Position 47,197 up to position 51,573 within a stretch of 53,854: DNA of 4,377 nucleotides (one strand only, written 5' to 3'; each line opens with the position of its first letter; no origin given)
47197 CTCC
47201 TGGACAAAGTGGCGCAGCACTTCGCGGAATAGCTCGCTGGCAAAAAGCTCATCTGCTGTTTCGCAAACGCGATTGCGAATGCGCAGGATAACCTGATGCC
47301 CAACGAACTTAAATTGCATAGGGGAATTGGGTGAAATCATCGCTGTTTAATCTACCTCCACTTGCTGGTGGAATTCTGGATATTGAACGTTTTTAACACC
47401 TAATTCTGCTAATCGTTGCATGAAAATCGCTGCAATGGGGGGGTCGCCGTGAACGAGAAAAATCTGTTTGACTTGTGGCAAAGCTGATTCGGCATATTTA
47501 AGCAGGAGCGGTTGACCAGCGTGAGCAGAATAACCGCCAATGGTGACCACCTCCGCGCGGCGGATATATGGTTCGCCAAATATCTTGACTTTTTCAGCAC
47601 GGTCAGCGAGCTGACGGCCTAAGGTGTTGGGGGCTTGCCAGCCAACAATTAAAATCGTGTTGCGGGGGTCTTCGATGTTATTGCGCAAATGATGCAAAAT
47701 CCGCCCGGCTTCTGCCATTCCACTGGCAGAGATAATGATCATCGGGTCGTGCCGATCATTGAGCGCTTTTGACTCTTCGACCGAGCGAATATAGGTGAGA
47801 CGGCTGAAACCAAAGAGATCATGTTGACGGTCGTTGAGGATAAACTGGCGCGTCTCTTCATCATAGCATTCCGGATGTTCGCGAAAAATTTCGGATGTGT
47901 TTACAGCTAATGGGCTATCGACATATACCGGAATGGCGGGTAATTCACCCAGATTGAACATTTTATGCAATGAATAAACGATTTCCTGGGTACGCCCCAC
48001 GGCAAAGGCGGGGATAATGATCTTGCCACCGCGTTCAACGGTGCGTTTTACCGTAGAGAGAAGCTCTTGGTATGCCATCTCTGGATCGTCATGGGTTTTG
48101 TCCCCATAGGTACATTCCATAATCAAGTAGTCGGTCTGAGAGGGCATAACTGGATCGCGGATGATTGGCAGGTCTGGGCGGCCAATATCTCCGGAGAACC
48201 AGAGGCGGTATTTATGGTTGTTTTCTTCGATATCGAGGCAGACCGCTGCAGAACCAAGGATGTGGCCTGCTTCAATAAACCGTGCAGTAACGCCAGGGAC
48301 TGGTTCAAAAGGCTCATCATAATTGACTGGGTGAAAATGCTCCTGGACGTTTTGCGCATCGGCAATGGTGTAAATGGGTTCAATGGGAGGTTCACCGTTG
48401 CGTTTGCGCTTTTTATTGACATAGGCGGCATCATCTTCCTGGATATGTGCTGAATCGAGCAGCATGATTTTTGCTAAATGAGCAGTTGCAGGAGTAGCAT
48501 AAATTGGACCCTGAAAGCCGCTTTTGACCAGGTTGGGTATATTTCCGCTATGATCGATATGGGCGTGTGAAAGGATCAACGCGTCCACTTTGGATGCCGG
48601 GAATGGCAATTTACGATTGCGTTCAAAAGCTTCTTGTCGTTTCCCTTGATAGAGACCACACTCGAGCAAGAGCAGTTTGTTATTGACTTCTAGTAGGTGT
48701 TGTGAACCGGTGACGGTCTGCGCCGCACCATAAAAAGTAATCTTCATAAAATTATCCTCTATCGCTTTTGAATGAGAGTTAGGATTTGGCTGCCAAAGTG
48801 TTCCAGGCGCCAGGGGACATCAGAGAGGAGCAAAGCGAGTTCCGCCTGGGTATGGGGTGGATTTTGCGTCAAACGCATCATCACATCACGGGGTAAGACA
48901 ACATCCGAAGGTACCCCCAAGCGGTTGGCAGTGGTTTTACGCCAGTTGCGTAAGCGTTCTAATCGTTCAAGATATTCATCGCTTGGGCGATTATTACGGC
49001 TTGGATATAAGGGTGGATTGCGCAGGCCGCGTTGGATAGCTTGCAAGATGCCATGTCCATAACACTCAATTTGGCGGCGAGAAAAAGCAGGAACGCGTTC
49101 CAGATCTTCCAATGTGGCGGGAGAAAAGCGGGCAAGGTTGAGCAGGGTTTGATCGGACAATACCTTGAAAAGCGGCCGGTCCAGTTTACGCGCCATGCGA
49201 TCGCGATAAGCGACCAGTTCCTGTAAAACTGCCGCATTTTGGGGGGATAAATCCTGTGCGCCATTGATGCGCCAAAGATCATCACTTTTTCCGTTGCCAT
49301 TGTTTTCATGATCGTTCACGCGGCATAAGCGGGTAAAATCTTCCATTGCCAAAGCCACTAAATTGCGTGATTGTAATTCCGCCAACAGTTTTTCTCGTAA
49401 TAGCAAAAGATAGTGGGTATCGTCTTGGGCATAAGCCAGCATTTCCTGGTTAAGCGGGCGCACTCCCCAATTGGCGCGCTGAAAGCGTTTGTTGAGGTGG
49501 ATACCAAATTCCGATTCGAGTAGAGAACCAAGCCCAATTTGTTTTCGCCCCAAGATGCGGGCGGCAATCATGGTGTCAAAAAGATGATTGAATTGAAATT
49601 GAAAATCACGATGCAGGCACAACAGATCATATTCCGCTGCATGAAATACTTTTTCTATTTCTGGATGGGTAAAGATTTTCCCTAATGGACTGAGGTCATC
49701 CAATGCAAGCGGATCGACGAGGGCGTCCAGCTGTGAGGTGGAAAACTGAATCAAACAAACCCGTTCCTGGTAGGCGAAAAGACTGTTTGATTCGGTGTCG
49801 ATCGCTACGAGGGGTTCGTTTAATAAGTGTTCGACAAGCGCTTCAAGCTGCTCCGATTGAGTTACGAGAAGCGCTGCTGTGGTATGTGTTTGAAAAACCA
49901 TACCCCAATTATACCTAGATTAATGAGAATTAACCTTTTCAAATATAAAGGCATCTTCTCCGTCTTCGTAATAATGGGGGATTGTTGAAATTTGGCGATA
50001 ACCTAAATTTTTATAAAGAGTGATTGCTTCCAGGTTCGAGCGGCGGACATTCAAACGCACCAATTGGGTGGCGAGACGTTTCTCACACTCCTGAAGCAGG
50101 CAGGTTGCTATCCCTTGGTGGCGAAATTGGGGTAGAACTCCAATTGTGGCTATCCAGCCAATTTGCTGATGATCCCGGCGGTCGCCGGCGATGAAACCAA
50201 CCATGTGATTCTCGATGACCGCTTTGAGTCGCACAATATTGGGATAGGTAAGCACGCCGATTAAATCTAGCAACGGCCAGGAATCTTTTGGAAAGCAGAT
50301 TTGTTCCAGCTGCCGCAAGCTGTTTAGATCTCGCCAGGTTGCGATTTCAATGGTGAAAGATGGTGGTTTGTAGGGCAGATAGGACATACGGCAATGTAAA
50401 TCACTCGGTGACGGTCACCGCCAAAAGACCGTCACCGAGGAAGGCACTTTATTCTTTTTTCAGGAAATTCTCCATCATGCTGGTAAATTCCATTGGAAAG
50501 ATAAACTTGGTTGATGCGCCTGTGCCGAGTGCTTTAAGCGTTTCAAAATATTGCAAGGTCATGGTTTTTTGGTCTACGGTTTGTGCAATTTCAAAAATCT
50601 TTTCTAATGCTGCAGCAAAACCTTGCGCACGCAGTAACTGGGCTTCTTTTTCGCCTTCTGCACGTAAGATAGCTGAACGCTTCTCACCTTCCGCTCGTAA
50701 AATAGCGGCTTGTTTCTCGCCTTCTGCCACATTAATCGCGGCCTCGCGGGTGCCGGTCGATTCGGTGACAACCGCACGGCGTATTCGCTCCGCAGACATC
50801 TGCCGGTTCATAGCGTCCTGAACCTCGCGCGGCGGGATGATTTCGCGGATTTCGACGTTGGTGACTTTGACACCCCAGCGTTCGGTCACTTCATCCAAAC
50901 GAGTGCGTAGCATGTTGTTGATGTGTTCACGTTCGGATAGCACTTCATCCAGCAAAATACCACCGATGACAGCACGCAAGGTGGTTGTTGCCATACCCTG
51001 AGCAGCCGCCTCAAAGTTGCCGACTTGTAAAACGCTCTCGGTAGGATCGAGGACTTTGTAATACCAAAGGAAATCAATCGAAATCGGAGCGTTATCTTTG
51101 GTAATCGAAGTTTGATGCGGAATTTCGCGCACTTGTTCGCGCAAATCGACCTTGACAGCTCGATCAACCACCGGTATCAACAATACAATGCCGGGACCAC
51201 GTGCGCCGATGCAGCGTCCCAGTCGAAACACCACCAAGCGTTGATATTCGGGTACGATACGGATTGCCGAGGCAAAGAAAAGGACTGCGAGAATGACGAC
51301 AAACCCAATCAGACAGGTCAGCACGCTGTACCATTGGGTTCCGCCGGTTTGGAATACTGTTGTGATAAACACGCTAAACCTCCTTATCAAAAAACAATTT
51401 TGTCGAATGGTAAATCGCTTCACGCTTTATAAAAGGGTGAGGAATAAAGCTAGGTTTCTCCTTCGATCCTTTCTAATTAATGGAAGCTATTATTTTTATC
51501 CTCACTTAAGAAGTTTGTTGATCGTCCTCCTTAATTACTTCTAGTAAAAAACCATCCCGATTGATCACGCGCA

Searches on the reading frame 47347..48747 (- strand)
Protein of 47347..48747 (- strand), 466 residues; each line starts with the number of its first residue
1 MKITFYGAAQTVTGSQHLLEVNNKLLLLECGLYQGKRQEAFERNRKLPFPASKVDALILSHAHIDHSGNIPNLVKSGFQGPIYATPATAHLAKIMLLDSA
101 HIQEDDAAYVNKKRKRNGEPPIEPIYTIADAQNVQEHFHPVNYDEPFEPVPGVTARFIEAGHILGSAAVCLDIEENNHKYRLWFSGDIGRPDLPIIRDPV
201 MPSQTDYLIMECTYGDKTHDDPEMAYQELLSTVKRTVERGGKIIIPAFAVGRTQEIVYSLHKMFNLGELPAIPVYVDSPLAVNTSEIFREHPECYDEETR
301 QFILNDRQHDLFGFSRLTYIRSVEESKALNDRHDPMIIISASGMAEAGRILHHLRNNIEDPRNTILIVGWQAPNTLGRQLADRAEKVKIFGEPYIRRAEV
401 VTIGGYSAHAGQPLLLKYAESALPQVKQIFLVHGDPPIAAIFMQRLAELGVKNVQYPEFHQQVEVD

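Call 17: search_protein_families(library=pfam, proteins=[window:47347-48747:-], max_evalue=0.0001)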
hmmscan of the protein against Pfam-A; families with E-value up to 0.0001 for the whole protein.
window:47347-48747:- (466 aa): 5 families
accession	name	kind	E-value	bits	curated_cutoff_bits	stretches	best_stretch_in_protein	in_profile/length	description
PF10996.14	Beta-Casp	-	9.4e-41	139.5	27.7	1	253-380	1-120/120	Beta-Casp domain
PF07521.17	RMMBL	-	5.2e-10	39.6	21.6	1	396-454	4-60/63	Zn-dependent metallo-hydrolase RNA specificity domain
PF16661.11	Lactamase_B_6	-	1e-09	38.5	27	1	18-172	1-150/193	Metallo-beta-lactamase superfamily domain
PF12706.13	Lactamase_B_2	-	7.4e-09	35.9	27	1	44-228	16-182/200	Beta-lactamase superfamily domain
PF00753.33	Lactamase_B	-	9.3e-09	35.9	22.7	1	16-124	8-97/196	Metallo-beta-lactamase superfamily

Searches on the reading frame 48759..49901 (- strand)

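Call 17: search_protein_families(library=pfam, proteins=[window:48759-49901:-], max_evalue=0.0001)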
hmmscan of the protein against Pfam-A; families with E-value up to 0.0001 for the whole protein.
window:48759-49901:- (380 aa): 2 families
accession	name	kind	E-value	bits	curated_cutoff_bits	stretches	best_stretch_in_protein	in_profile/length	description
PF01612.26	DNA_pol_A_exo1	-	2.6e-45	154.8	23.6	1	13-176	4-172/173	3'-5' exonuclease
PF00570.28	HRDC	-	6.6e-31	106.5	23.8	2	223-289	2-68/68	HRDC domain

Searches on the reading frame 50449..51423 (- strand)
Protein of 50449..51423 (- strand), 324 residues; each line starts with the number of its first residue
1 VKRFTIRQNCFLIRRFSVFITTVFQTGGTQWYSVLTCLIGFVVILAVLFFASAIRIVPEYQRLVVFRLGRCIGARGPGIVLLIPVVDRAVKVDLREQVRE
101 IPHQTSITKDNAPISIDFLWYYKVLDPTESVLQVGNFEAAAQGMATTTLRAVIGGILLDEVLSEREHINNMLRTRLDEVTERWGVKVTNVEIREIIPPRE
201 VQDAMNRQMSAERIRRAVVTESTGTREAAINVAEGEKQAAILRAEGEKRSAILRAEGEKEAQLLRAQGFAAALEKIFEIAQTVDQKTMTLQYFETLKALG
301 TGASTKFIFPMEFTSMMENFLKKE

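Call 17: search_protein_families(library=pfam, proteins=[window:50449-51423:-], max_evalue=0.0001)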
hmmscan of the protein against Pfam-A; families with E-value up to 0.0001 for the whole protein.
window:50449-51423:- (324 aa): 1 family
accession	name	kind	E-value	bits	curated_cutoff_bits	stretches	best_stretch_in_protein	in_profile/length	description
PF01145.31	Band_7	-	1.5e-37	129.7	23.6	1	56-236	2-175/176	SPFH domain / Band 7 family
